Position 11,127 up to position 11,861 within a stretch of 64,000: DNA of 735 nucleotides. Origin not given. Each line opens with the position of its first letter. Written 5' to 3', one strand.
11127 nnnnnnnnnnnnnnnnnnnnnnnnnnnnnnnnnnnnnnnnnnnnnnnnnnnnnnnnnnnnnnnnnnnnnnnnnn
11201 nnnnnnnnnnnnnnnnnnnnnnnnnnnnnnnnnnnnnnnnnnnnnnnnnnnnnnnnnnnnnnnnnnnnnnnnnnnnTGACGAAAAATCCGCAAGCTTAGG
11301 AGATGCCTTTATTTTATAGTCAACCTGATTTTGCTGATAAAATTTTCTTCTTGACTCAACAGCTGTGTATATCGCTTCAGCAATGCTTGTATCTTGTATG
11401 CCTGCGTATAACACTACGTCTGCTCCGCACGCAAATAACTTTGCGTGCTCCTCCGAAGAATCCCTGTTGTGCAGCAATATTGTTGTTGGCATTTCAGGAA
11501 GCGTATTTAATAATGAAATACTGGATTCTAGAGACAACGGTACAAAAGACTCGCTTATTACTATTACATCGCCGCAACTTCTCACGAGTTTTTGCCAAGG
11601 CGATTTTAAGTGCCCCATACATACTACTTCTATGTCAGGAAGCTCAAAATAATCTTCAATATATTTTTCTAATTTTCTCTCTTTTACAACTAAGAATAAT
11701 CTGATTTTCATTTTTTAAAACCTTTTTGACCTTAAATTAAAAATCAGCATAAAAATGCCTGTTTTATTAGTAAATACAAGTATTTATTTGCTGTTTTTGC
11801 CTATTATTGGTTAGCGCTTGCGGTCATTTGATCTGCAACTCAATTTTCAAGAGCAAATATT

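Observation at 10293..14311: Pseudo-receiver sigma-54 activator divergent from a sigma-54 promoter driving a GNAT + ATP-grasp pair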

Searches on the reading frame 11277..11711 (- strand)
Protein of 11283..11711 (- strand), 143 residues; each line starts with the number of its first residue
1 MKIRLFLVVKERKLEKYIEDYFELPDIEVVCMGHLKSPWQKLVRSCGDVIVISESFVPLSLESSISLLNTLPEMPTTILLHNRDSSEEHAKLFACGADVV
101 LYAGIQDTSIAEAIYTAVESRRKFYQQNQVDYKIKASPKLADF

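Call 5: search_protein_families(library=pfam, proteins=[window:11283-11711:-], max_evalue=10)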
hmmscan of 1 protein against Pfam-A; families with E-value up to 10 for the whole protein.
seq(143 aa): 0 families
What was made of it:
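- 11319..11711 (-): Pseudo-receiver domain plus long alpha5 linker helix (residues 1-131). No Pfam hit at E<=10 (call 5).
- On FleQ/FlrA family: No Pfam domain of any kind in residues 1-143 (call 5).
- Closest known: FleQ / FlrA. Different: The N-domain matches no Pfam model, including the FleQ domain (call 5).
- Checked: One qualification: 'receiver-like' cannot be shown with Pfam, which gives no hit even at E<=10 (call 5).
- Tried and rejected: A Pfam scan of the N-domain alone, even at E<=10, found nothing (call 5).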

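Call 15: find_related_loci(query=A2, collection=genome_contigs, flank=10000)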
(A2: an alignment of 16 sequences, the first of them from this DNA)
Query A2 (145 aa) in genome_contigs; peptide patterns used: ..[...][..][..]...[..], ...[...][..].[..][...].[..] (x = any residue, [..] = any of these).
237 stretches matched a pattern; 107 encode a relative of the query (tblastn E <= 1e-3); the best 80 are kept; 80 distinct loci.
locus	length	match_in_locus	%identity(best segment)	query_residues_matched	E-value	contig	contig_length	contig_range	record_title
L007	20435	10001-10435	76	1-145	2e-75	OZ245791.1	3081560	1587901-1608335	MAG: Victivallales bacterium isolate 31a4d9ff-eb2b-44ba-b10b-e3ac66b60536 genome assembly, chromosome: 1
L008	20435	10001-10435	74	1-145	2e-73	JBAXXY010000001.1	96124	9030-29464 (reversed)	MAG: Lentisphaerota bacterium isolate ELA751 MAG751_1, whole genome shotgun sequence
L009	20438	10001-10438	74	1-145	4e-73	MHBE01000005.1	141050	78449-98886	MAG: Lentisphaerae bacterium GWF2_38_69 gwf2_scaffold_124, whole genome shotgun sequence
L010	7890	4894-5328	55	1-145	1e-52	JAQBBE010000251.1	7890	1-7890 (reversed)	MAG: Desulfobacterales bacterium isolate MAG_345_bin-03 345_bin-03_ctg-251, whole genome shotgun sequence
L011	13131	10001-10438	54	1-145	5e-51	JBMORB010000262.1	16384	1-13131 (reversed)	MAG: Thermodesulfobacteriota bacterium isolate Betzabe_MAG169 MAG169_262, whole genome shotgun sequence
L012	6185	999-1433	54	1-145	6e-51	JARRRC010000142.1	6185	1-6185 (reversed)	MAG: Desulfobacterales bacterium isolate Spart_218_MAG scaffold_10260, whole genome shotgun sequence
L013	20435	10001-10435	54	1-145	5e-51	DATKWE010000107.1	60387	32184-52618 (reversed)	MAG TPA_asm: Desulfobacterales bacterium isolate SMAG_U14154 k141_2126602, whole genome shotgun sequence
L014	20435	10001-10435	53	1-145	1e-50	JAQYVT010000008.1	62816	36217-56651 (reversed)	MAG: Desulfobacterales bacterium isolate SF_100_bin76 SF_100_bin.76.orig_100_contig-145_903, whole genome shotgun sequen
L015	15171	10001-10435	51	1-145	6e-50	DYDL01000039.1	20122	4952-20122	MAG TPA_asm: Desulfocapsa sp. isolate IMS_BF-2 NODE_555_length_20134_cov_16.8499, whole genome shotgun sequence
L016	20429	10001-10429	52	3-145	9e-50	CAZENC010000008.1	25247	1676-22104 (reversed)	MAG TPA_asm: uncultured Desulfobacteraceae bacterium isolate binchicken_co129_8 genome assembly, contig: NODE_5330_lengt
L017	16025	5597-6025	54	1-143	6e-49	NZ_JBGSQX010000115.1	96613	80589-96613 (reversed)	MAG: Desulfococcus sp. isolate JTS-AC343 k141_592743, whole genome shotgun sequence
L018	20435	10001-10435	52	1-145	3e-49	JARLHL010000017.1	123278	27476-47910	MAG: Desulfocapsaceae bacterium isolate MAG_CA64 MetaCoAG_Bin_64_Anoxic_k141_268699, whole genome shotgun sequence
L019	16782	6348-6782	52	1-145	9e-49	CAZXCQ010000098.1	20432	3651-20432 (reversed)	MAG TPA_asm: uncultured Desulfobacteraceae bacterium isolate SRP323688_co1_244 genome assembly, contig: NODE_4366_length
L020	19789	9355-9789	50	1-145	6e-48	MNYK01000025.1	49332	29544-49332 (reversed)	MAG: Desulfobacterales bacterium CG2_30_60_27 cg2_3.0_scaffold_682_c, whole genome shotgun sequence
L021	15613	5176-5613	50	1-145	7e-48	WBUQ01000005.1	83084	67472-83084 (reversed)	MAG: Desulfobulbaceae bacterium isolate SB20 contig_216, whole genome shotgun sequence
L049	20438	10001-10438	45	1-145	7e-44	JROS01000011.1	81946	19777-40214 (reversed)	Desulfobulbus sp. Tol-SR contig_23, whole genome shotgun sequence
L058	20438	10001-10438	45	1-145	2e-43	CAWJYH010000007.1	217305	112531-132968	MAG: uncultured delta proteobacterium isolate MFD03899.bin.2.95 genome assembly, contig: contig_20173, whole genome shot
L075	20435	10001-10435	47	1-145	5e-42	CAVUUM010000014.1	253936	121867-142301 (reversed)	MAG: uncultured delta proteobacterium isolate MFD03804.bin.2.56 genome assembly, contig: contig_6415, whole genome shotg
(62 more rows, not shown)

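Call 22: search_protein_representatives(protein=window:11292-11711:-)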
Query: 140 residues. Proteins with E-value up to 0.001 (for the whole library): 60; up to 1e-10: 19; up to 1e-30: 3. The best 60 are listed.
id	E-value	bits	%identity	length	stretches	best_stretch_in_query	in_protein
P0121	6.9e-36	139.4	51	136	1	1-133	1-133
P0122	2.1e-34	134.6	49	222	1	1-139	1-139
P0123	4.2e-32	127.2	56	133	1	30-140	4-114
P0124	4.9e-29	117.2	46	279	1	1-140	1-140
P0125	3.1e-28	114.6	48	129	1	1-124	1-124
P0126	1.2e-27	112.7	42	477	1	4-140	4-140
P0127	1.3e-26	109.4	38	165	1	1-139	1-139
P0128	1.9e-25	105.6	49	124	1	1-123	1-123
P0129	6.1e-18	81.4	48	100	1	1-91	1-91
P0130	7.1e-17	77.9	35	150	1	1-136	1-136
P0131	6.2e-14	68.4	33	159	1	2-128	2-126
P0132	1.5e-13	67.2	31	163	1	3-122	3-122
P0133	4.3e-13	65.7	39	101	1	1-98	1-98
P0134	4.2e-12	62.5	28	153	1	3-130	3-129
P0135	5.8e-12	62.0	29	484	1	2-140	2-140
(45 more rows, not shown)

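Call 34: search_solved_structures(query=A4, max_evalue=10, show_alignments=3)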
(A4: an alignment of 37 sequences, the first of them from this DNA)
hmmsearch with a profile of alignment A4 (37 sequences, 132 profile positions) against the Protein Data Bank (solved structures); distinct sequences matched with E-value up to 10: 29.
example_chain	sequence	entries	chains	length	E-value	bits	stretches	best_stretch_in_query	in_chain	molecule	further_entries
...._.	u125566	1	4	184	0.00015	24.7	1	30-101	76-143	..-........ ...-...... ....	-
6ont_A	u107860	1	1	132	0.0063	19.4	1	4-112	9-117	Two-component response regulator 1452 receiver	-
3kto_A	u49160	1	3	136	0.012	18.5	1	10-100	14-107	Response regulator receiver protein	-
7mcc_A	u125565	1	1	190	0.023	17.6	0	65-119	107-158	AI-designed TIM-barrel F2C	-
7smj_A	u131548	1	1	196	0.024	17.5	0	65-115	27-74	AI-designed TIM-barrel F2N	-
5uic_A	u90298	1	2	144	0.067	16.1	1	3-117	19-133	Two-component response regulator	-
4e7o_A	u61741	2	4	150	0.16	14.9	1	6-125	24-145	Response regulator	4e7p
12aw_A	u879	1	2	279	0.26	14.2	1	6-126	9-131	HYBRID TWO-COMPONENT SYSTEM PROTEIN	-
1zy2_A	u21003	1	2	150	0.27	14.1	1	6-127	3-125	transcriptional regulator NtrC1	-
2pkx_A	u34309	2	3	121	0.3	14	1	6-100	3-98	Transcriptional regulatory protein phoP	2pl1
4zmr_A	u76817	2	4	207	0.31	14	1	7-125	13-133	Response regulator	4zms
4hye_A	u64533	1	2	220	0.36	13.7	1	7-125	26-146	Response regulator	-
2gc5_A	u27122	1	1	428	0.46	13.4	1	39-99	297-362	Folylpolyglutamate synthase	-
1fgs_A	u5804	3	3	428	0.47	13.4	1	39-99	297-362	FOLYLPOLYGLUTAMATE SYNTHETASE | FOLYLPOLYGLUTAMATE SYNTHASE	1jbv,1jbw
2gca_A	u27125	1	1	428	0.47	13.4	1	39-99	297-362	Folylpolyglutamate synthase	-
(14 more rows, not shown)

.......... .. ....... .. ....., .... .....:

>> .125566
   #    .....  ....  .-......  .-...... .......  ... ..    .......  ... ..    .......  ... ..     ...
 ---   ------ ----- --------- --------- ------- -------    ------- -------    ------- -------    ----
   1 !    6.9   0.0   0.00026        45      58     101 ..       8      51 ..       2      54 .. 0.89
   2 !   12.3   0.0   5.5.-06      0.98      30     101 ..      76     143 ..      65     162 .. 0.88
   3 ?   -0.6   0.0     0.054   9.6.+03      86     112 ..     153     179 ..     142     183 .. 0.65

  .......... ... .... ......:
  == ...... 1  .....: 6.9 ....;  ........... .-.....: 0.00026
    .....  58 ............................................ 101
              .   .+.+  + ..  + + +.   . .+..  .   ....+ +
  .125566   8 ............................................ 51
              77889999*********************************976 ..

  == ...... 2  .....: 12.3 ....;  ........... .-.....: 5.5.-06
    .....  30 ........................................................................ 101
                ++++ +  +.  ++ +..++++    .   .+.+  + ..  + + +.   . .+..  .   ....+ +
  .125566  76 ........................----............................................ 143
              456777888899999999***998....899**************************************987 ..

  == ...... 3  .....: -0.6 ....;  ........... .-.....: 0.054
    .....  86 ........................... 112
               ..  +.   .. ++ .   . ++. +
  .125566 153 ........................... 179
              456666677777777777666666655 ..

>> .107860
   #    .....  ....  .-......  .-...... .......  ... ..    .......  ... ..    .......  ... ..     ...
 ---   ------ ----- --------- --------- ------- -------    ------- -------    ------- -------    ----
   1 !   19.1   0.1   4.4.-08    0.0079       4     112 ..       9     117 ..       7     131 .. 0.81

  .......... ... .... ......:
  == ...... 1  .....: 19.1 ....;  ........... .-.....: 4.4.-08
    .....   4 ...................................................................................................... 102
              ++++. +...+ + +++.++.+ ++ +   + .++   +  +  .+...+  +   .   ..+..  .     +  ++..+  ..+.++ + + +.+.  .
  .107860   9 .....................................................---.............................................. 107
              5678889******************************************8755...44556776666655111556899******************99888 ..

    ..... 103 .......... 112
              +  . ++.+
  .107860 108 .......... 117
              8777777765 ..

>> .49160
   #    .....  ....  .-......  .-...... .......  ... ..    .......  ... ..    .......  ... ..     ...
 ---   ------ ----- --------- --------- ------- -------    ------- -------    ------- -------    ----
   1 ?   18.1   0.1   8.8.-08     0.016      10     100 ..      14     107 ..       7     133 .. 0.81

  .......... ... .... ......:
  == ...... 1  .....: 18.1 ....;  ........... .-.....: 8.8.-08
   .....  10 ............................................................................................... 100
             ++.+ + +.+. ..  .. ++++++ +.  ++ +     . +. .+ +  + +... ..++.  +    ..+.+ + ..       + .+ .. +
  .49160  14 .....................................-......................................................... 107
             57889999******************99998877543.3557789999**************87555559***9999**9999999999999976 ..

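Call 39: predict_structure(alignment_id=A4)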
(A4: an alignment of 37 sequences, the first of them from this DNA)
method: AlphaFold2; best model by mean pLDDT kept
length: 132 residues; sequences in the alignment: 37
mean_pLDDT: 90.4   pTM: 0.84
mean pLDDT of the five models: 90.4, 89.3, 89.2, 86.8, 86.4
residues with pLDDT >= 90: 89; 70-90: 39; 50-70: 3; < 50: 1
segments of 3 or more residues with pLDDT < 50: none
pLDDT, mean of each block of 10 residues (from residue 1): 92 94 92 90 90 92 89 92 91 92 93 94 81 48
secondary structure, 60 per line:
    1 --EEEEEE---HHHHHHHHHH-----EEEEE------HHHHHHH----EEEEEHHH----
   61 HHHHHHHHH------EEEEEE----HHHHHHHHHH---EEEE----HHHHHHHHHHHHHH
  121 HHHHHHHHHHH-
elements in order: E3-8 H12-21 E27-31 H38-44 E49-53 H61-69 E76-81 H86-95 E99-102 H107-131
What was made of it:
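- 11319..11711 (-): AF2 pLDDT 90.4 with (beta-alpha)5 topology and a helix over 107-131 (call 39).
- On Canonical two-component receiver (PF00072): AF2 pLDDT 90.4 (call 39).
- Closest known: Aquifex aeolicus NtrC1 and Sinorhizobium DctD. Same: A long continuous alpha5/linker helix is present (call 39).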

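Call 41: fold_search(model_id=the predicted structure, library=pdb)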
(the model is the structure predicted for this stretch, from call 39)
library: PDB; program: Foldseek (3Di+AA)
matches with E <= 10: 1601; with E <= 0.001: 184
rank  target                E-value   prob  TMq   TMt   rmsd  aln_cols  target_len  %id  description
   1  4l4u                  8.0e-06  1.00  0.78  0.29   3.1       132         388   16  Crystal structure of construct containing A. aeolicus NtrC1 receiver, central and DNA binding domains (released 2013-08-28)
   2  4l85_A                1.4e-05  1.00  0.67  0.74   3.1       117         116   15  Crystal structure of receiver domain of KdpE D52A mutant from E. coli (released 2014-02-19)
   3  3crn_A                1.4e-05  1.00  0.72  0.74   3.4       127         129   12  Crystal structure of response regulator receiver domain protein (CheY-like) from Methanospirillum hungatei JF-1 (released 2008-04-22)
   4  5uht_B                1.8e-05  1.00  0.67  0.72   3.6       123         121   17  Structure of the Thermotoga maritima HK853-BeF3-RR468 complex at pH 5.0 (released 2017-12-27)
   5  3gl9_B                2.2e-05  1.00  0.64  0.69   3.7       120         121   17  The structure of a histidine kinase-response regulator complex sheds light into two-component signaling and reveals a  (released 2009-10-27)
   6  7w9h_A                2.4e-05  1.00  0.66  0.71   3.7       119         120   15  Crystal structure of the receiver domain of the transcription regulator FleR from Pseudomonas aeruginosa (released 2022-12-14)
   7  3bre_A                3.3e-05  1.00  0.71  0.33   3.5       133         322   13  Crystal Structure of P.aeruginosa PA3702 (released 2008-04-01)
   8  4ja2                  3.8e-05  1.00  0.65  0.70   3.6       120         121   16  Structural basis of a rationally rewired protein-protein interface (RR468mutant V13P, L14I, I17M and N21V) (released 2013-09-04)
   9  6xvu_C                3.8e-05  1.00  0.64  0.61   3.7       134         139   14  Bacteriophytochrome response regulator from Deinococcus radiodurans (released 2021-06-30)
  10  2pln                  4.0e-05  1.00  0.70  0.77   2.9       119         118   18  Crystal structure analysis of HP1043, an orphan resonse regulator of h. pylori (released 2007-05-01)
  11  8thp_A                4.3e-05  1.00  0.69  0.22   5.1       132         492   15  PorX phosphatase null mutant (T271V) (released 2024-04-17)
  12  1rnl                  4.6e-05  1.00  0.70  0.49   3.0       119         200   14  THE NITRATE/NITRITE RESPONSE REGULATOR PROTEIN NARL FROM NARL (released 1996-11-08)
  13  3nns_A                4.9e-05  1.00  0.69  0.77   3.0       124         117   14  BeF3 Activated DrrB Receiver Domain (released 2010-08-11)
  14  1zes_A                4.9e-05  1.00  0.68  0.73   3.4       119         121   16  BeF3- activated PhoB receiver domain (released 2005-09-20)
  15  7e90_B                4.9e-05  1.00  0.64  0.72   3.9       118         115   14  Crystal structure of the receiver domain (D51E) of the response regulator VbrR from Vibrio parahaemolyticus (released 2021-04-28)
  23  1ny5_A                7.6e-05  1.00  0.73  0.28   3.2       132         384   16  Crystal structure of sigm54 activator (AAA+ ATPase) in the inactive state (released 2003-11-11)
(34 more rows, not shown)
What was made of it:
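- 11319..11711 (-): The top 50 Foldseek PDB hits are essentially all receiver domains, led by NtrC1 4l4u with TMq 0.78 (call 41).
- On Canonical two-component receiver (PF00072): The top 50 Foldseek hits are essentially all receiver domains (call 41).
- Closest known: Aquifex aeolicus NtrC1 and Sinorhizobium DctD. Same: Best structural match for the N-domain plus linker: 4l4u and 1ny5, TMq 0.73-0.78 (call 41).
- Checked: It rests on the predicted fold (calls 39 and 41).
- Receiver fold with an NtrC1-like long alpha5: calls 39 and 41.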

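Call 57: search_protein_families(library=pfam, alignment_id=A5, max_evalue=0.00001)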
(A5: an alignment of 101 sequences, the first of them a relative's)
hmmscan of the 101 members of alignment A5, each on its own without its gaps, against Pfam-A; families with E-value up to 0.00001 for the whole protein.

A. member 1, L007:11598-13841:+ (748 aa): 1 family
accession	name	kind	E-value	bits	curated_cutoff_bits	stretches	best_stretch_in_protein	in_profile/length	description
PF01384.25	PHO4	-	1.4e-24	87.2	33.7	2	28-331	3-257/350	Phosphate transporter family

B. families by the number of members that match (of 101 scanned): 135 families (the first 25 are shown)
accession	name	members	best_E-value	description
PF00072.30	Response_reg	5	7.7e-31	Response regulator receiver domain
PF00282.25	Pyridoxal_deC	4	2.1e-73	Pyridoxal-dependent decarboxylase conserved domain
PF03695.18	UPF0149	4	2.7e-17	Uncharacterised protein family (UPF0149)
PF07929.16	PRiA4_ORF3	3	1.3e-58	Plasmid pRiA4b ORF-3-like protein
PF00990.26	GGDEF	3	1.7e-47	Diguanylate cyclase, GGDEF domain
PF00753.33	Lactamase_B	3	4.3e-35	Metallo-beta-lactamase superfamily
PF00005.33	ABC_tran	3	1.1e-30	ABC transporter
PF08659.16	KR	3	7.8e-30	KR domain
PF01966.28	HD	3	5.9e-20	HD domain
PF02463.25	SMC_N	3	1e-10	RecF/RecN/SMC N terminal domain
PF00563.25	EAL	2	1.6e-74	EAL domain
PF07690.21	MFS_1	2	6.1e-61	Major Facilitator Superfamily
PF00106.31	adh_short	2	4.8e-54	short chain dehydrogenase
PF08668.18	HDOD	2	1.4e-53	HDOD domain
PF13561.12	adh_short_C2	2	1.5e-45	Enoyl-(Acyl carrier protein) reductase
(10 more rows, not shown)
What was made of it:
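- On Canonical two-component receiver (PF00072): HATPase_c occurs in 2 of 101 downstream neighbour proteins (call 57).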

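Call 58: search_protein_families(library=ncbifam, proteins=[L013:5570-6865:-, L013:9096-9518:-, L049:6509-7708:-, L049:8368-9522:-, L058:7710-8183:-, L049:11460-13127:-, L075:11536-12120:+], max_evalue=0.00001)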
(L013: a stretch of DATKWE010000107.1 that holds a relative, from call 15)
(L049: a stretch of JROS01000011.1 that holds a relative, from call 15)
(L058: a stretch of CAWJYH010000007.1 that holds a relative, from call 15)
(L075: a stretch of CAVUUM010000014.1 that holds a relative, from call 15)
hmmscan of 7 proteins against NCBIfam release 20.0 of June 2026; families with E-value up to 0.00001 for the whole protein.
L013:5570-6865:- (432 aa): 5 families
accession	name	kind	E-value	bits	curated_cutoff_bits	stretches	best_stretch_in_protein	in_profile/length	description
TIGR01048.1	lysA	equivalog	4.7e-38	130.8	297.9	2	43-252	19-237/417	diaminopimelate decarboxylase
NF041039.1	FslC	exception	3.7e-27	95.2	500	2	48-253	27-241/418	rhizoferrin biosystnesis N-citrylornithine decarboxylase FslC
NF006515.0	PRK08961.1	equivalog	3.8e-24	84.7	802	2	32-253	487-706/861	bifunctional aspartate kinase/diaminopimelate decarboxylase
TIGR03099.1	dCO2ase_PEP1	hypoth_equivalog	4.3e-23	82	478.45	1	50-186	26-157/398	pyridoxal-dependent decarboxylase, exosortase A system-associated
NF052544.1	OrLyDeCDokD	equivalog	1.1e-11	44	700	1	47-252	40-255/461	ornithine/lysine decarboxylase DokD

L013:9096-9518:- (141 aa): 1 family
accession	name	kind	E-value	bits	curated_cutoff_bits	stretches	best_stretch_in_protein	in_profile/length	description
TIGR03330.1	SAM_DCase_Bsu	equivalog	1.5e-06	28.5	75.65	1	31-125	6-96/112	adenosylmethionine decarboxylase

L049:6509-7708:- (400 aa): 5 families
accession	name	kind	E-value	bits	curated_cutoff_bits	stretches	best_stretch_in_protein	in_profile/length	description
TIGR01048.1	lysA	equivalog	3.2e-63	213.7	297.9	1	16-398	6-394/417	diaminopimelate decarboxylase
NF006515.0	PRK08961.1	equivalog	4.6e-57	193.6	802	1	32-398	500-858/861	bifunctional aspartate kinase/diaminopimelate decarboxylase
TIGR03099.1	dCO2ase_PEP1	hypoth_equivalog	1.1e-34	120.2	478.45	1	15-387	4-385/398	pyridoxal-dependent decarboxylase, exosortase A system-associated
NF052544.1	OrLyDeCDokD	equivalog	5.2e-18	64.9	700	1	13-305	20-325/461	ornithine/lysine decarboxylase DokD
TIGR01047.1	nspC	equivalog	2e-11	43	409.05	1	35-311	3-261/380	carboxynorspermidine decarboxylase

L049:8368-9522:- (385 aa): 21 families
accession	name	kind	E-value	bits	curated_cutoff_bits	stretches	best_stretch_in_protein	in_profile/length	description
TIGR01800.1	cit_synth_II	subfamily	1.4e-140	468.3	421.3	1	17-383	2-368/368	2-methylcitrate synthase/citrate synthase II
NF010637.0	PRK14034.1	equivalog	8.8e-130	432.9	594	1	16-383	5-371/372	citrate synthase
NF041301.1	Cit_synth_Halo_CitZ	equivalog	5.2e-128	427.3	550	1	15-383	6-379/379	citrate synthase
NF010638.0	PRK14035.1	equivalog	3.5e-124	414.3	572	1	14-383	4-372/372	citrate synthase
NF010639.0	PRK14036.1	equivalog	1.1e-116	389.7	502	1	15-383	7-378/379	citrate synthase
NF010636.0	PRK14033.1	equivalog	3.4e-116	388.2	479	1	14-373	9-368/376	bifunctional 2-methylcitrate synthase/citrate synthase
NF009006.1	PRK12351.1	equivalog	9e-109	363.3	550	1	13-383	5-376/376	bifunctional 2-methylcitrate synthase/citrate synthase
NF041157.1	Cit_synThplmales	equivalog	1.1e-100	337.4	590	1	15-383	5-376/377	citrate synthase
NF009004.0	PRK12349.1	equivalog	1.5e-96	323.5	508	1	15-375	8-369/372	citrate synthase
NF010640.0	PRK14037.1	subfamily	1.4e-86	290.8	504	1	15-383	5-377/377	citrate synthase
NF004126.0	PRK05614.1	equivalog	4.5e-85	285.6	505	1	15-380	46-427/430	citrate synthase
NF009005.0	PRK12350.1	subfamily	1.2e-76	258.3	332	1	13-374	3-352/366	citrate synthase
TIGR01798.1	cit_synth_I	equivalog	7.1e-74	249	485.15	1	15-372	33-407/412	citrate synthase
NF010635.0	PRK14032.1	subfamily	1.1e-62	212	426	1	34-372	65-438/448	citrate synthase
NF007128.0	PRK09569.1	subfamily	1.2e-37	129.6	344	1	3-365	27-419/437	citrate (Si)-synthase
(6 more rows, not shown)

L058:7710-8183:- (158 aa): 0 families

L049:11460-13127:- (556 aa): 5 families
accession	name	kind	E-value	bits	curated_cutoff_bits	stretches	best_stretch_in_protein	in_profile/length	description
NF052646.1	DABADecarRhbB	equivalog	4.7e-63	213.4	900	1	143-549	89-488/491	L-2,4-diaminobutyrate decarboxylase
TIGR03799.1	NOD_PanD_pyr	equivalog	3e-35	121.6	606.1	1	245-483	209-439/522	pyridoxal-dependent aspartate 1-decarboxylase PanP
TIGR03812.1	tyr_de_CO2_Arch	equivalog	6.8e-20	71.2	299.4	1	190-390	58-246/375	tyrosine decarboxylase MfnA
TIGR03811.1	tyr_de_CO2_Ent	equivalog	2.2e-19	69.3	905.3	1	250-343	227-325/608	tyrosine decarboxylase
NF002748.0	PRK02769.1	equivalog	2.9e-18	65.7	305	1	211-385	87-248/382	histidine decarboxylase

L075:11536-12120:+ (195 aa): 0 families
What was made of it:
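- Closest known: Rhizoferrin pathway decarboxylase FslC. Same: The operon's PLP decarboxylase in Desulfobacterota hits the FslC model (3.7e-27, call 58).
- The PLP decarboxylase shows partial similarity to LysA and to the N-citrylornithine decarboxylase FslC (call 58).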
